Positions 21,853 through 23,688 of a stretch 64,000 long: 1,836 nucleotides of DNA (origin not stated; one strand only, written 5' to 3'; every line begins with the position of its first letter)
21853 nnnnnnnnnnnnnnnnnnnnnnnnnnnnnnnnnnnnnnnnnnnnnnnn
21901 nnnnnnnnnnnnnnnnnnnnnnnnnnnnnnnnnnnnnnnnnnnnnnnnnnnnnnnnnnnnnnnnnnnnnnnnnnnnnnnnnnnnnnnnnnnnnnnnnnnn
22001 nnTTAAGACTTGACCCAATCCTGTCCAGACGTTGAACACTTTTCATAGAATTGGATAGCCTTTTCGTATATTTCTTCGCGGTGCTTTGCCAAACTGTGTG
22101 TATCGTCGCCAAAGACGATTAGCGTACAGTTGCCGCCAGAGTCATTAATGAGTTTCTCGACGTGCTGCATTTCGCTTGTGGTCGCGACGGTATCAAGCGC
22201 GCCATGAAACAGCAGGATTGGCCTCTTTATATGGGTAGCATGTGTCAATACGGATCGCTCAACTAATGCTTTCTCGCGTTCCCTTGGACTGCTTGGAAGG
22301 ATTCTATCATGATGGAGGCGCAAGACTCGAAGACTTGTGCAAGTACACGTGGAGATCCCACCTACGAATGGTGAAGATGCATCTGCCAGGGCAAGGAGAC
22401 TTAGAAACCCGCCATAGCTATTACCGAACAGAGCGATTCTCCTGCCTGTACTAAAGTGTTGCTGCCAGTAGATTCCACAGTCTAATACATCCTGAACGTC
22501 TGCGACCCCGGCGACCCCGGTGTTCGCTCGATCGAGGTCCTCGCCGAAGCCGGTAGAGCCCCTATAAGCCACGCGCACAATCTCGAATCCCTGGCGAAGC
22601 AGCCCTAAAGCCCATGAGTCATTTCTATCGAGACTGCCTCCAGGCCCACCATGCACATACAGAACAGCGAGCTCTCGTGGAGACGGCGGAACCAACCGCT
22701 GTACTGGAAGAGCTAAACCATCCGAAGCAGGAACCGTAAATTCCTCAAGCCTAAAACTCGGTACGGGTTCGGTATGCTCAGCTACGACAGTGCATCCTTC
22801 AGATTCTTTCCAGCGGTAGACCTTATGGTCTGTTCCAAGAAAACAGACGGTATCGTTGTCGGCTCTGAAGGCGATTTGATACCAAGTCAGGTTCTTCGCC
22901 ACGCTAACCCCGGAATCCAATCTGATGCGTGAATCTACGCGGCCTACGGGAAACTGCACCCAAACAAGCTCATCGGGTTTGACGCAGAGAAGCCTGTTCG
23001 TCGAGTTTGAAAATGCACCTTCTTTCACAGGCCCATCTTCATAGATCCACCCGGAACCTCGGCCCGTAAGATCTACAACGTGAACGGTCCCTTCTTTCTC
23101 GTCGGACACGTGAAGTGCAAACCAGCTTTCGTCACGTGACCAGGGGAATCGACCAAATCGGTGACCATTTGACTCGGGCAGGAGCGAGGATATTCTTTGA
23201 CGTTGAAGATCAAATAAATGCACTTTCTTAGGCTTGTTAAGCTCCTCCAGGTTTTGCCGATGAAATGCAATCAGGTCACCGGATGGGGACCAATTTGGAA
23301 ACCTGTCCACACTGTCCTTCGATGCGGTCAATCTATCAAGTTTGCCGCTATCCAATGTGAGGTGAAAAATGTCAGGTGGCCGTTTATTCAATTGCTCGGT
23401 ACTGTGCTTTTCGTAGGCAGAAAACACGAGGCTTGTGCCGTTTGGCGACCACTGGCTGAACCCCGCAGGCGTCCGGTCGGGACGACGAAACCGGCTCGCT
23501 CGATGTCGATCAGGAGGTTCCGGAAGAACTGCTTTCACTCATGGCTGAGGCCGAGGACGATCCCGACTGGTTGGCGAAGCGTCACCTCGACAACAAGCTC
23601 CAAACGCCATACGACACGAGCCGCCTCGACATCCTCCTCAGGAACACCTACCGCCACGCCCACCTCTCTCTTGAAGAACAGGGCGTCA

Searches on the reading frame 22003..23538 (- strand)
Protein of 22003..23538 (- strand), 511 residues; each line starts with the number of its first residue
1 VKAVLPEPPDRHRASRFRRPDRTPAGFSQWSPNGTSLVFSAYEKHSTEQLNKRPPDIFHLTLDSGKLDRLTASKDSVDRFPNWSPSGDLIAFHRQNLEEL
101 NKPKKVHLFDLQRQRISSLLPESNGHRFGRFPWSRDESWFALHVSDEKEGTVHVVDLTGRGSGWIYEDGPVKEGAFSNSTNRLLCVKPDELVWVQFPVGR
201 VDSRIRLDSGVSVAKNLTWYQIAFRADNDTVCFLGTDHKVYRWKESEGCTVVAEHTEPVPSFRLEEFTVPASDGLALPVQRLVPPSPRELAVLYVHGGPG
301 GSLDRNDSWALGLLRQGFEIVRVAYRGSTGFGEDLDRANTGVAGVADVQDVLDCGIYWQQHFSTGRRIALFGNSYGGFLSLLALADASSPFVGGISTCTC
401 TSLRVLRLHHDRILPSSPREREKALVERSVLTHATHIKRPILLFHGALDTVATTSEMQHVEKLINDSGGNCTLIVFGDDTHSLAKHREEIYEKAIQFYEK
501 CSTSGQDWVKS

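Call 76: search_protein_families(library=pfam, proteins=[window:22003-23538:-], max_evalue=0.00001)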
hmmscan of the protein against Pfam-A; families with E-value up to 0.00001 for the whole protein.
window:22003-23538:- (511 aa): 5 families
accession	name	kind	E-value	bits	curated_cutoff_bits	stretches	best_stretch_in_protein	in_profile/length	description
PF00326.27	Peptidase_S9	-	2.8e-24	86.2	22.6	1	308-501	4-209/213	Prolyl oligopeptidase family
PF12697.13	Abhydrolase_6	-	4.2e-08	34.6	26.3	1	292-422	1-117/217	Alpha/beta hydrolase family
PF12146.15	Hydrolase_4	-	2.9e-07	30.5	27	0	291-401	6-111/239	Serine aminopeptidase, S33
PF02129.25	Peptidase_S15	-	4.2e-07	30.3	23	0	304-392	46-121/262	X-Pro dipeptidyl-peptidase (S15 family)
PF00561.26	Abhydrolase_1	-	7.6e-07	29.5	25.8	1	291-437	2-140/245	alpha/beta hydrolase fold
